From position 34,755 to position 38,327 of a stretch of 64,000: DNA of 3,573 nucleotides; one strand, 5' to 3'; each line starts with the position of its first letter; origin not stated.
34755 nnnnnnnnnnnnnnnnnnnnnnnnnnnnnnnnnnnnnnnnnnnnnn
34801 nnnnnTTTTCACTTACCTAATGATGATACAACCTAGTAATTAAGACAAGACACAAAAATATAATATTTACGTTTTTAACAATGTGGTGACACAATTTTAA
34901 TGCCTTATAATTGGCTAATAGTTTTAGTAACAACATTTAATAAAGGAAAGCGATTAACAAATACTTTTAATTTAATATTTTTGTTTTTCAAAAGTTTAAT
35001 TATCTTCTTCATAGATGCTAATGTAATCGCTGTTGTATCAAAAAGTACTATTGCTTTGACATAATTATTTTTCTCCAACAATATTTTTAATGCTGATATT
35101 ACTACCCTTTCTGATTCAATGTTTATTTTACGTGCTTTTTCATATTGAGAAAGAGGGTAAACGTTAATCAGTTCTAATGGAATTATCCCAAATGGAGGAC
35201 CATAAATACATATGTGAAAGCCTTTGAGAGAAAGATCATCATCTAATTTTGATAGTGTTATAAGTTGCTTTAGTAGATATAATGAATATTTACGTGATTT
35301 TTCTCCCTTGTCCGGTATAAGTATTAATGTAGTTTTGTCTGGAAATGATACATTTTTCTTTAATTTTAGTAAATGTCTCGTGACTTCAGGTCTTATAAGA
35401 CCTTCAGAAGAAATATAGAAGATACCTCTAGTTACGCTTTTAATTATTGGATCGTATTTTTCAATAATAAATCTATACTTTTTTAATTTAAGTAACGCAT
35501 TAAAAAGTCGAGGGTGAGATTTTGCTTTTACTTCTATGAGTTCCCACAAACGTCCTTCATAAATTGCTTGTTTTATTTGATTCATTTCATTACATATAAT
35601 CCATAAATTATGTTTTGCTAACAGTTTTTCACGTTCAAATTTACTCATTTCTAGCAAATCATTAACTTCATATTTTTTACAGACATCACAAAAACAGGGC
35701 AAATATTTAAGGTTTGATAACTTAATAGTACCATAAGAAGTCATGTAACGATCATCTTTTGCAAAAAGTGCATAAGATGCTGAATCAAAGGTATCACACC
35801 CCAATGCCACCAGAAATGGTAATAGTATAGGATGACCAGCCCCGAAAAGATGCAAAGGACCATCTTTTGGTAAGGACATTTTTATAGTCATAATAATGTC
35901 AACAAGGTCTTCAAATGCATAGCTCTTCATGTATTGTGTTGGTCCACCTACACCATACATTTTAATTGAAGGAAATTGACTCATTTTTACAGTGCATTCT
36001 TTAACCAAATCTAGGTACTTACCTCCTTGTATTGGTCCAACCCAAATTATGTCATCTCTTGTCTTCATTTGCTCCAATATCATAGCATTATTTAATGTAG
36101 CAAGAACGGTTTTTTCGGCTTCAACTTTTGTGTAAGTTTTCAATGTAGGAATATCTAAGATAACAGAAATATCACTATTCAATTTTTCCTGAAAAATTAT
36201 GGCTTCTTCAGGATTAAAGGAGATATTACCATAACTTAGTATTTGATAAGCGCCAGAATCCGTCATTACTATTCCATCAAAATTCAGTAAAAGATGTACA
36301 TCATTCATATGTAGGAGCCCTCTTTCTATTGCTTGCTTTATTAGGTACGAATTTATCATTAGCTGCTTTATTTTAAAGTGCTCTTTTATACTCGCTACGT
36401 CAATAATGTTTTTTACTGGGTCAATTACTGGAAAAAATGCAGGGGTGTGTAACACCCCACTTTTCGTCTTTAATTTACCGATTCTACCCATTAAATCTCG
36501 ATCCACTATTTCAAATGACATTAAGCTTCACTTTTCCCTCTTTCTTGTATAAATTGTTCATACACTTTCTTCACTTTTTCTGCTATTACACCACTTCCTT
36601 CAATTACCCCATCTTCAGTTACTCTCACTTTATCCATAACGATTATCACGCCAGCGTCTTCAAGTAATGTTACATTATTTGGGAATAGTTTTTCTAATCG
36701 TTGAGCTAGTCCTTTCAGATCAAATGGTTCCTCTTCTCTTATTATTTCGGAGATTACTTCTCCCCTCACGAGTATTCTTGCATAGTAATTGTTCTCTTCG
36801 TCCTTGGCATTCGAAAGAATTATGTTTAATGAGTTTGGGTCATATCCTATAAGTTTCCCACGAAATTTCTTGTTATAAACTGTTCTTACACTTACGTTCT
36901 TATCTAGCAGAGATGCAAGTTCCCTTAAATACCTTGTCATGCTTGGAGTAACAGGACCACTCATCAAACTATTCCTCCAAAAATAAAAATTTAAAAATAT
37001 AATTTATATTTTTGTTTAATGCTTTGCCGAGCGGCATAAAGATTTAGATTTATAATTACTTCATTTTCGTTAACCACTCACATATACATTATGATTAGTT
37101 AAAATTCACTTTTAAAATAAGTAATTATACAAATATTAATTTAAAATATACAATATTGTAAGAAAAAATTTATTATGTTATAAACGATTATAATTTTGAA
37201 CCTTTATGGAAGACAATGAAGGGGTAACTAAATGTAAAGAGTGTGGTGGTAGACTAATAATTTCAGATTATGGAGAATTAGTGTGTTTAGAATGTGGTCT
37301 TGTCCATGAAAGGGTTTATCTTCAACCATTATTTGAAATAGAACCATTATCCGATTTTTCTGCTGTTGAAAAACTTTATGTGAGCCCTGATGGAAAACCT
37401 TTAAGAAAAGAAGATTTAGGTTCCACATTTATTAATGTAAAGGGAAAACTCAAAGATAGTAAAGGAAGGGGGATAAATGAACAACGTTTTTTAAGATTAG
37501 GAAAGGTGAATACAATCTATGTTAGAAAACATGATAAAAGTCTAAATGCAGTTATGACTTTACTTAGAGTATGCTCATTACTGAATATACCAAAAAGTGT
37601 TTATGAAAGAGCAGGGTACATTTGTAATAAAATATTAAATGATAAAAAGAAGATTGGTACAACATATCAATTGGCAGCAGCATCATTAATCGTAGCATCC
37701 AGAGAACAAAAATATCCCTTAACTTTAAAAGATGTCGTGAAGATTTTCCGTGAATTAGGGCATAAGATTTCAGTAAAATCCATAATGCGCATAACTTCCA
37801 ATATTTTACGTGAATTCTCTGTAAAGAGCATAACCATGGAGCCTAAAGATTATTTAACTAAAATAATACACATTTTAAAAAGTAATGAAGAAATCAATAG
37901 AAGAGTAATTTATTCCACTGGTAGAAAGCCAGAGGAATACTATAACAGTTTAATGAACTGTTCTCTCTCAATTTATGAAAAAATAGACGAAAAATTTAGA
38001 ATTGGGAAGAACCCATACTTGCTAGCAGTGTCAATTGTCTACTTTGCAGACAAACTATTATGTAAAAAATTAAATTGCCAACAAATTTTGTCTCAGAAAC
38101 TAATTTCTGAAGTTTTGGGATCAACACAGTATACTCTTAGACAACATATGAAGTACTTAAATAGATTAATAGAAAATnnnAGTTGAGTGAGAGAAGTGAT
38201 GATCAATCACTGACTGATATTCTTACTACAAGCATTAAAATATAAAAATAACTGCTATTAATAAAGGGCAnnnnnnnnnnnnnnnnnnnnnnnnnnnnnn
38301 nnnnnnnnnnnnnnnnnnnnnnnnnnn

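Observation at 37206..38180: Highly divergent TFB paralog with atypical B-reader/linker region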

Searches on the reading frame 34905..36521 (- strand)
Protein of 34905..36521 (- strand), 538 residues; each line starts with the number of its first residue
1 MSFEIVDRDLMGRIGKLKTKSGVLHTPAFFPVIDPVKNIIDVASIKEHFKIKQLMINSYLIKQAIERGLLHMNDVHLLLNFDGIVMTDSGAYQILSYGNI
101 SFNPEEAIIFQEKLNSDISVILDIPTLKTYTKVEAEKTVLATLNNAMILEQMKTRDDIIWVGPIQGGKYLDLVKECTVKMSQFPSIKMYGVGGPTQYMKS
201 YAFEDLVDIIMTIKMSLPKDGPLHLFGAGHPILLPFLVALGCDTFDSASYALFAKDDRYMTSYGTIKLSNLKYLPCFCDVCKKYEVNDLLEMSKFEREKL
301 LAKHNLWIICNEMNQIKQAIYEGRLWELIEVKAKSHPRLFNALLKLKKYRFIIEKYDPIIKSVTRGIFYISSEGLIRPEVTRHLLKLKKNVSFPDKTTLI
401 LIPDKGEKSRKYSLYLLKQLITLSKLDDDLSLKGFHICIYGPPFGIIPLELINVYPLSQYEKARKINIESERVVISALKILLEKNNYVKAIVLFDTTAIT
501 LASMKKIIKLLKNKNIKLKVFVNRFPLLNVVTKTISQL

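Call 3: search_protein_families(library=pfam, proteins=[window:34905-36521:-], max_evalue=0.1)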
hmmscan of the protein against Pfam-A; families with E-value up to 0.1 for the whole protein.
window:34905-36521:- (538 aa): 2 families
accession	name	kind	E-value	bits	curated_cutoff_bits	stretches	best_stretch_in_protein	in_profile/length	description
PF01702.25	TGT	-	5.1e-72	243.3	26.3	1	12-337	3-356/357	Queuine tRNA-ribosyltransferase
PF17884.7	DUF5591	-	0.0012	19.1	26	1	435-496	48-111/150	Domain of unknown function (DUF5591)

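Call 4: search_protein_families(library=ncbifam, proteins=[window:34905-36521:-], max_evalue=0.1)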
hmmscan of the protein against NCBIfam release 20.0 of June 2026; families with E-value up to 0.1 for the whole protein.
window:34905-36521:- (538 aa): 6 families
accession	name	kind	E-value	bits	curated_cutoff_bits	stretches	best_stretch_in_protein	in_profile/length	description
TIGR00432.2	arcsn_tRNA_tgt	equivalog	6.3e-154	512.6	350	1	3-462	1-439/441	tRNA guanosine(15) transglycosylase TgtA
TIGR00449.1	tgt_general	superfamily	6.5e-66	222.7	47.6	1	3-338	1-364/367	tRNA-guanine transglycosylase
NF040592.1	tRNA_mod_ArcS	equivalog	2.5e-35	122.1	440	1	204-495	112-390/575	archaeosine synthase subunit alpha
TIGR00430.1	Q_tRNA_tgt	equivalog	4.5e-30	104.8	306.75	2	100-332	118-359/368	tRNA guanosine(34) transglycosylase Tgt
NF053620.1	ArchsnAlpArcSThp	equivalog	2.5e-11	42.7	600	2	296-495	143-337/515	archaeosine synthase subunit alpha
NF041059.1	DpdA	equivalog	0.00023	20.1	200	1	82-254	87-263/406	tRNA-guanine transglycosylase DpdA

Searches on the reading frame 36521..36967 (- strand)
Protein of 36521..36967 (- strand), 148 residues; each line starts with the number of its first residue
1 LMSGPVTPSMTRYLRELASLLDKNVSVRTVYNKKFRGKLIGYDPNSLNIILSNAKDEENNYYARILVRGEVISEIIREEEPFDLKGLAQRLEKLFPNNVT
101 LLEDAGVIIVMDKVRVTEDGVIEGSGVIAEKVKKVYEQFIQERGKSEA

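Call 3: search_protein_families(library=pfam, proteins=[window:36521-36967:-], max_evalue=0.1)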
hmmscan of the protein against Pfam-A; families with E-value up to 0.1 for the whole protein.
window:36521-36967:- (148 aa): 6 families
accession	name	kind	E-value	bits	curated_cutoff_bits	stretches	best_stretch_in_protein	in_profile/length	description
PF14894.11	Lsm_C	-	1.9e-19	69.6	27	1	84-143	4-62/63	Lsm C-terminal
PF01423.28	LSM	-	1.6e-08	34.6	23.4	1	16-72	2-61/66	LSM domain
PF06372.18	Gemin6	-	7.3e-06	26.4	23.9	1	12-78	7-73/88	Gemin6 Sm-like domain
PF21166.2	LSM12_LSM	-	0.00066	19.7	29.5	1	25-55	10-40/60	LSM12, LSM domain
PF11095.14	Gemin7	-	0.011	16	25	1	12-58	12-58/76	Gem-associated protein 7 (Gemin7)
PF25212.1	HVO_A0114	-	0.021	15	27.6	0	74-112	29-70/84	HVO_A0114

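Call 4: search_protein_families(library=ncbifam, proteins=[window:36521-36967:-], max_evalue=0.1)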
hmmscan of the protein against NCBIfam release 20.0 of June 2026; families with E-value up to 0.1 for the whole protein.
window:36521-36967:- (148 aa): 1 family
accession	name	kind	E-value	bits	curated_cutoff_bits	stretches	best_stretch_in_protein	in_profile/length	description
NF001963.0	PRK00737.1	equivalog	5.8e-08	32.5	101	1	12-72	4-67/74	small nuclear ribonucleoprotein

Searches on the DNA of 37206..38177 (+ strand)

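Call 91: search_rna_families(source=L086, start=7700, end=8000, threshold=evalue, max_evalue=1, show_alignments=2)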
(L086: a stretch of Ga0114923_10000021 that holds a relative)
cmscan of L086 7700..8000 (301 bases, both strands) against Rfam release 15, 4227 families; matches with E-value up to 1: 0.
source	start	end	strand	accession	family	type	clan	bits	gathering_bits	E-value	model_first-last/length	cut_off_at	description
